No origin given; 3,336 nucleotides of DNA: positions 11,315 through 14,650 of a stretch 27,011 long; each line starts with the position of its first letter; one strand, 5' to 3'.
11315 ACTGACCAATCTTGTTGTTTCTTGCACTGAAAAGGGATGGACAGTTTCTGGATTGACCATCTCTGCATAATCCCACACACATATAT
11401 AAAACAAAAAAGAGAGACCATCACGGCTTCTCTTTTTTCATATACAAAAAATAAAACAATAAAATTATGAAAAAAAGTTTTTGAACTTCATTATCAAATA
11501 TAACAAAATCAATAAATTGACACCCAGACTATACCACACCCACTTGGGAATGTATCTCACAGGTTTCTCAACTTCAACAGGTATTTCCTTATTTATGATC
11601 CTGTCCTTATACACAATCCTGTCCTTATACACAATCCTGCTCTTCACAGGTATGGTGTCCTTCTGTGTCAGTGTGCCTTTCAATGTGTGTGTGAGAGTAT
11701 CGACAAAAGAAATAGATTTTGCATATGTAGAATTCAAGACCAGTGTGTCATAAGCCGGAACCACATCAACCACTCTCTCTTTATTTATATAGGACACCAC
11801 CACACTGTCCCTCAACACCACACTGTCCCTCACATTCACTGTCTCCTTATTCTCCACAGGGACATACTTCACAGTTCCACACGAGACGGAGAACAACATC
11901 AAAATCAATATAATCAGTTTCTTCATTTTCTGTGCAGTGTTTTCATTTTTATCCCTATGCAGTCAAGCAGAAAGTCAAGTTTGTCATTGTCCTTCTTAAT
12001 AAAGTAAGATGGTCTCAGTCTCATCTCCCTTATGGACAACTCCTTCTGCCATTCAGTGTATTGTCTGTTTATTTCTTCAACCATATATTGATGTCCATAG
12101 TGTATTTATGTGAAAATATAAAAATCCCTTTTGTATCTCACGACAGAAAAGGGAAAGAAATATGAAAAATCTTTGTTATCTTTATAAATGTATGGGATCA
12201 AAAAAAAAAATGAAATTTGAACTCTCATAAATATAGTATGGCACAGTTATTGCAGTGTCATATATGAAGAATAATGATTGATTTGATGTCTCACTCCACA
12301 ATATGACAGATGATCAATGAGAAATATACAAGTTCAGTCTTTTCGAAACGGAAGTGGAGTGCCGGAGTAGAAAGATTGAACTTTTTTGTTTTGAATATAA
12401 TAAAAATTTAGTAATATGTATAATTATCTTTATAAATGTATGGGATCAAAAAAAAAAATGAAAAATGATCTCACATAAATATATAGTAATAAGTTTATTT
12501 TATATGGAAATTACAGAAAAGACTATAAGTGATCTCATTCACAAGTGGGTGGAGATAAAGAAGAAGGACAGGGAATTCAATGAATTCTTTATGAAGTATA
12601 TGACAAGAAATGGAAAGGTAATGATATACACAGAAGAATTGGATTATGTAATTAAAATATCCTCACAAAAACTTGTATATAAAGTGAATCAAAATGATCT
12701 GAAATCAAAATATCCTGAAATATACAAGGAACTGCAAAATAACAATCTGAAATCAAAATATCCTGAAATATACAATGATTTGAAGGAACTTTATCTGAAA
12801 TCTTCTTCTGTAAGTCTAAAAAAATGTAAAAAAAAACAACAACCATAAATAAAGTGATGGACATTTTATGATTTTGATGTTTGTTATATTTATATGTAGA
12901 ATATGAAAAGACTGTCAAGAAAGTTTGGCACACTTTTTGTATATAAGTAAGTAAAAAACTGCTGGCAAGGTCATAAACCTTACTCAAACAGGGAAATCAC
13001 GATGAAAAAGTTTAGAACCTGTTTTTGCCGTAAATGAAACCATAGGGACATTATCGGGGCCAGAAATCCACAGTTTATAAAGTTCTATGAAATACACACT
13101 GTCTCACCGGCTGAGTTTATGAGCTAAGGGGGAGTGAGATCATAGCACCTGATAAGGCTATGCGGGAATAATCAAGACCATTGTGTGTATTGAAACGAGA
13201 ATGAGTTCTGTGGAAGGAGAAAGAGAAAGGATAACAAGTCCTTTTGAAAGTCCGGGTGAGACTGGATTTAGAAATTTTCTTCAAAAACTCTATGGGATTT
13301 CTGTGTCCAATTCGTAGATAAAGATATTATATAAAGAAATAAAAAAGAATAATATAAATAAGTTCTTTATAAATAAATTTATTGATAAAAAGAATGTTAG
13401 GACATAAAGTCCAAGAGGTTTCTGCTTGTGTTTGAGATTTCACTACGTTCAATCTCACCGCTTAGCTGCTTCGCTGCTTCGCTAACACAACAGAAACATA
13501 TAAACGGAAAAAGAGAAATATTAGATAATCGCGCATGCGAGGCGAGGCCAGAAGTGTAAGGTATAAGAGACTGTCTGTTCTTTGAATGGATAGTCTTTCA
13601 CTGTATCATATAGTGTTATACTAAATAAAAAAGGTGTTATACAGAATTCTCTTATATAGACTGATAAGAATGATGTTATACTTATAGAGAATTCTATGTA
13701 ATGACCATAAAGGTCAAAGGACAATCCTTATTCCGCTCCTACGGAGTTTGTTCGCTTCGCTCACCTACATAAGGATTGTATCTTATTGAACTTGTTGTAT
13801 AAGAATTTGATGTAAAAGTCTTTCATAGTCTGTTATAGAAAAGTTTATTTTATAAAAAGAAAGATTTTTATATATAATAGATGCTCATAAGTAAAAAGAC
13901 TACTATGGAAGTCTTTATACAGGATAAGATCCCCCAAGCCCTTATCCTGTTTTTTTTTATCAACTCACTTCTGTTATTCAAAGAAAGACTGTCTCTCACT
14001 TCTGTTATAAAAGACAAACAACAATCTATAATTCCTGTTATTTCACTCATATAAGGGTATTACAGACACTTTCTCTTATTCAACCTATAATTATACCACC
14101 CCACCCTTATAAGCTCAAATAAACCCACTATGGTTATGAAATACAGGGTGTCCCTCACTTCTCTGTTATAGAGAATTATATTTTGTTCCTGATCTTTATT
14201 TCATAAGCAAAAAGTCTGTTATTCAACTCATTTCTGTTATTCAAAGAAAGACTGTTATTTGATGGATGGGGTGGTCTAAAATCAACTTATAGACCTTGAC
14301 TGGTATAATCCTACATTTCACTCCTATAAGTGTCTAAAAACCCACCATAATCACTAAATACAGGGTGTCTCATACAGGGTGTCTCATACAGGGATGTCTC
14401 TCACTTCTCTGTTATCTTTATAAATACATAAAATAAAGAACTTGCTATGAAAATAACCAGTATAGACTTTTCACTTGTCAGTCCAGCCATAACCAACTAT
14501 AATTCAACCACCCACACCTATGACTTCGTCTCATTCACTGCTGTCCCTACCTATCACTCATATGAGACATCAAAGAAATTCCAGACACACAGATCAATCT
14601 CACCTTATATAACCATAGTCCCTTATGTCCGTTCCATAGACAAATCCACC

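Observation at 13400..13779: Two modules with the same architecture but different stem sequences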

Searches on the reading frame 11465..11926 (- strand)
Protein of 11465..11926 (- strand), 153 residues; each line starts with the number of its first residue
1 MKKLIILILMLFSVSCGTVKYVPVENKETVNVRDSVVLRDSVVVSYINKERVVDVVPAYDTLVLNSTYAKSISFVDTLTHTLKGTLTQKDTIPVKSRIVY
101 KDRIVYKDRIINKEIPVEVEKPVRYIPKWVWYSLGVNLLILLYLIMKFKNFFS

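Call 10: search_protein_families(library=phrogs, proteins=[window:11465-11926:-])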
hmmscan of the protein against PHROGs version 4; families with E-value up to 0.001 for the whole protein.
window:11465-11926:- (153 aa): 0 families

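Call 37: find_encoding_contigs(protein=window:11465-11926:-, flank=4000, max_places=10)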
Protein window:11465-11926:- (153 aa): 23 contigs read that carry it; 10 places shown.
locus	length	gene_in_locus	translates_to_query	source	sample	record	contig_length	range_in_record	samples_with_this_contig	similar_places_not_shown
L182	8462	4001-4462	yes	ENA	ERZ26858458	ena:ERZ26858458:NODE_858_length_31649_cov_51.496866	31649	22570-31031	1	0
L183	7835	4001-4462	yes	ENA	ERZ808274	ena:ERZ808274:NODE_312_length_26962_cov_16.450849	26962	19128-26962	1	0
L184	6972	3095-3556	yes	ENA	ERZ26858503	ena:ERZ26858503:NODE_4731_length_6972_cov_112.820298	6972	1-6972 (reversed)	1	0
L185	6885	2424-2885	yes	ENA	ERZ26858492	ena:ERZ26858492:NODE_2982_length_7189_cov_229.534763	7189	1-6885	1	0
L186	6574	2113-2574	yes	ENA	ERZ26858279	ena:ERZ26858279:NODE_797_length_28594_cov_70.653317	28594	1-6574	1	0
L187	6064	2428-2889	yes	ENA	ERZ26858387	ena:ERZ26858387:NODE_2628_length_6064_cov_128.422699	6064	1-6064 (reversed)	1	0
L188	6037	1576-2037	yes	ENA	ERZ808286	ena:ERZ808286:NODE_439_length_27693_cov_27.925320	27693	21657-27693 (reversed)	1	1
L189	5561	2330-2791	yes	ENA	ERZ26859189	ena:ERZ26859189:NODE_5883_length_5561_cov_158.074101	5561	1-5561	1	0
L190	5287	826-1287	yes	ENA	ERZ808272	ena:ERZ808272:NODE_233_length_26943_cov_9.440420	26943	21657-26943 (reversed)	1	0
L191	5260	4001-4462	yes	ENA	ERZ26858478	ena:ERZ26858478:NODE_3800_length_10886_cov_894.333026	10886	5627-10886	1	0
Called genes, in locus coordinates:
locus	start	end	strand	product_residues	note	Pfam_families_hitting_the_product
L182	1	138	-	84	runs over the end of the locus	-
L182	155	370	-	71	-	-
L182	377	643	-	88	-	-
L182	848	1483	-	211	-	-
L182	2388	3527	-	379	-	-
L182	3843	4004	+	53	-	-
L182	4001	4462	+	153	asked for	-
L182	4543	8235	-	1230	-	-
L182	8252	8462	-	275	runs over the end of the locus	?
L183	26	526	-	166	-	PF08291:Peptidase_M15_3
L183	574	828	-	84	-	-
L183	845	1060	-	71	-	-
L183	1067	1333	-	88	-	-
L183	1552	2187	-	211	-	-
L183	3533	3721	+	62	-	-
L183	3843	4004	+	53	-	-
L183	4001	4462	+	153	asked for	-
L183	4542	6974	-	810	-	PF13306:LRR_5 (faint), PF03382:DUF285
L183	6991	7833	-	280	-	?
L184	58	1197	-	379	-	-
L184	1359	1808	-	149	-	PF04480:DUF559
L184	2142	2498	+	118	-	-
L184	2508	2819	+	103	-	-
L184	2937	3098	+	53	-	-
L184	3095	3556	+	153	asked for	-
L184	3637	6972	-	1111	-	?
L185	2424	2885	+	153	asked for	-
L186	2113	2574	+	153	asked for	-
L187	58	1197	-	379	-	-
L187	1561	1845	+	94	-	-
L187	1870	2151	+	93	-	-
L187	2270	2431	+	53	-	-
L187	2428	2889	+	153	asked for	-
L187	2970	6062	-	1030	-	?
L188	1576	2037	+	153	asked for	-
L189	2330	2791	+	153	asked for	-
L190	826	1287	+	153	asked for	-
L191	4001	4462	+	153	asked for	-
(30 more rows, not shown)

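Call 45: search_protein_families(library=pfam, max_evalue=0.05, proteins=[window:11465-11926:-])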
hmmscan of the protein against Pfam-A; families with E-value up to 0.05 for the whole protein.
window:11465-11926:- (153 aa): 0 families

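Call 75: search_protein_families(library=phrogs, max_evalue=0.01, proteins=[L183:3533-3721:+, L184:2142-2498:+, L184:2508-2819:+, L187:1561-1845:+, L187:1870-2151:+])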
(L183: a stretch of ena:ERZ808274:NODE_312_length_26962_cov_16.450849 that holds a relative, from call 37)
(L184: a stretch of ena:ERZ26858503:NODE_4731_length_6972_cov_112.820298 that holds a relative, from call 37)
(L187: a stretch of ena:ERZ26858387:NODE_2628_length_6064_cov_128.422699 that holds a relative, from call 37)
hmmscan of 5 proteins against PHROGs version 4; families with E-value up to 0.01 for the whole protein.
L183:3533-3721:+ (62 aa): 0 families

L184:2142-2498:+ (118 aa): 0 families

L184:2508-2819:+ (103 aa): 0 families

L187:1561-1845:+ (94 aa): 0 families

L187:1870-2151:+ (93 aa): 0 families

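Call 91: find_homologous_proteins(query=window:11465-11926:-, max_evalue=1e-20)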
Query window:11465-11926:- (153 aa): 69 proteins with E <= 1e-20 among 458 candidates.
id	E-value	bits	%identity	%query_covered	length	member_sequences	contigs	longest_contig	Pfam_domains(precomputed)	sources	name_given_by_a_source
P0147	2.9e-65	237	72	90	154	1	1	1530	-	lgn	-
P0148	1.3e-61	225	68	90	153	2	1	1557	-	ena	-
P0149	3.4e-59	217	65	97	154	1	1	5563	-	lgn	-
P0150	1.3e-58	215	67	88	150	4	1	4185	-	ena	-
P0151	1.8e-53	198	62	90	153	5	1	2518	-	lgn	-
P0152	2.4e-53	198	60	100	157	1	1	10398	-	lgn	-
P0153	1.0e-52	196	60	97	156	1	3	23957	-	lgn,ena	-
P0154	1.8e-52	195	59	100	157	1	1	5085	-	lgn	-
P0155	2.1e-52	195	59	100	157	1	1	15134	-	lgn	-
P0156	1.7e-51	192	59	100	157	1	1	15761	-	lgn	-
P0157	4.4e-51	191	60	90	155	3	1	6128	-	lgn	-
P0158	9.3e-51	190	57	97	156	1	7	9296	-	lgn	-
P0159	2.3e-50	188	54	100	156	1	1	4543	-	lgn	-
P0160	4.2e-50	187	56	97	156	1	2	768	-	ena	-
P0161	4.3e-49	184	56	97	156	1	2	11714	-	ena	-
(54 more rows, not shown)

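Call 92: find_encoding_contigs(protein=P0149, flank=5000, max_places=3)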
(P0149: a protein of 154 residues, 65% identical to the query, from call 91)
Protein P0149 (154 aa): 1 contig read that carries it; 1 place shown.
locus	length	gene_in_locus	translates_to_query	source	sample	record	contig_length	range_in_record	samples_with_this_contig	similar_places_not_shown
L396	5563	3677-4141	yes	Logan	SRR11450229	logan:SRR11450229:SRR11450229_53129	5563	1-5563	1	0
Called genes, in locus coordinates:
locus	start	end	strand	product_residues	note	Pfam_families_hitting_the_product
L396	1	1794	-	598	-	?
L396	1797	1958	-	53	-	-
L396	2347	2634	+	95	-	-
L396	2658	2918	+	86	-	-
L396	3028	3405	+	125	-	-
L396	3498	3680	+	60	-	-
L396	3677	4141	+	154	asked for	-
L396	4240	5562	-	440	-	?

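Call 93: find_encoding_contigs(protein=P0150, flank=5000, max_places=3)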
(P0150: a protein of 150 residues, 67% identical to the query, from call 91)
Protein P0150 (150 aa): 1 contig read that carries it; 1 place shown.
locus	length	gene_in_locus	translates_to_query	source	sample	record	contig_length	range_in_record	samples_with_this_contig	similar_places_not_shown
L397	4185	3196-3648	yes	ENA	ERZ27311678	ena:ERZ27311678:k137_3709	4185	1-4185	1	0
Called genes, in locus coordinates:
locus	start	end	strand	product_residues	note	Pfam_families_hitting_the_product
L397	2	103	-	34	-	?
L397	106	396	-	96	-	-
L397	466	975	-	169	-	PF08291:Peptidase_M15_3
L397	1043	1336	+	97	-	-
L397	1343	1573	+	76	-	-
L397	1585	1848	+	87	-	-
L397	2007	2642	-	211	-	-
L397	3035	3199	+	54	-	-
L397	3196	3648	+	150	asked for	-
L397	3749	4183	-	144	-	?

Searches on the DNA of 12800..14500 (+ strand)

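Call 9: search_dna_similar(query=window:12850-14450:+, collection=phages, mode=distant, max_rows=30)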
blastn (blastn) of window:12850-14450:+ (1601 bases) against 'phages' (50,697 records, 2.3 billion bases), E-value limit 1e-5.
No match.

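Call 11: search_rna_families(source=window, start=12800, end=14500, threshold=evalue, max_evalue=10)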
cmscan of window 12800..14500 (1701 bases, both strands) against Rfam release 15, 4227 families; matches with E-value up to 10: 5.
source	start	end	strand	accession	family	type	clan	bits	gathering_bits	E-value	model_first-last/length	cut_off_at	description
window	14130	14244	-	RF00348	snoR9_plant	Gene; snRNA; snoRNA; CD-box;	-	21.8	43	1.7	1-129/129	no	Small nucleolar RNA snoR9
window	13555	13612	+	RF00752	mir-14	Gene; miRNA;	-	18.1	53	1.4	1-63/63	no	mir-14 microRNA precursor family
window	14112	14284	+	RF01889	lincRNA-p21_1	Gene; lncRNA;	-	14.7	75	9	1-174/174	no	LincRNA-p21 conserved region 1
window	14254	14368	-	RF01089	PK-repBA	Cis-reg;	-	13.8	45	7.8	1-124/124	no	Pseudoknot of the regulatory region of the repBA gene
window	13849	13889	-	RF02350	psRNA6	Gene; sRNA;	-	12.2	60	1.4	1-333/333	no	Nitrosomonas sRNA psRNA6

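Call 64: search_dna_similar(query=window:12850-14450:+, collection=plasmids, mode=distant, max_rows=10, max_evalue=0.001)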
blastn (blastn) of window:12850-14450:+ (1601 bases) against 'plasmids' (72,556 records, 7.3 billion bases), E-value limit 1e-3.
No match.
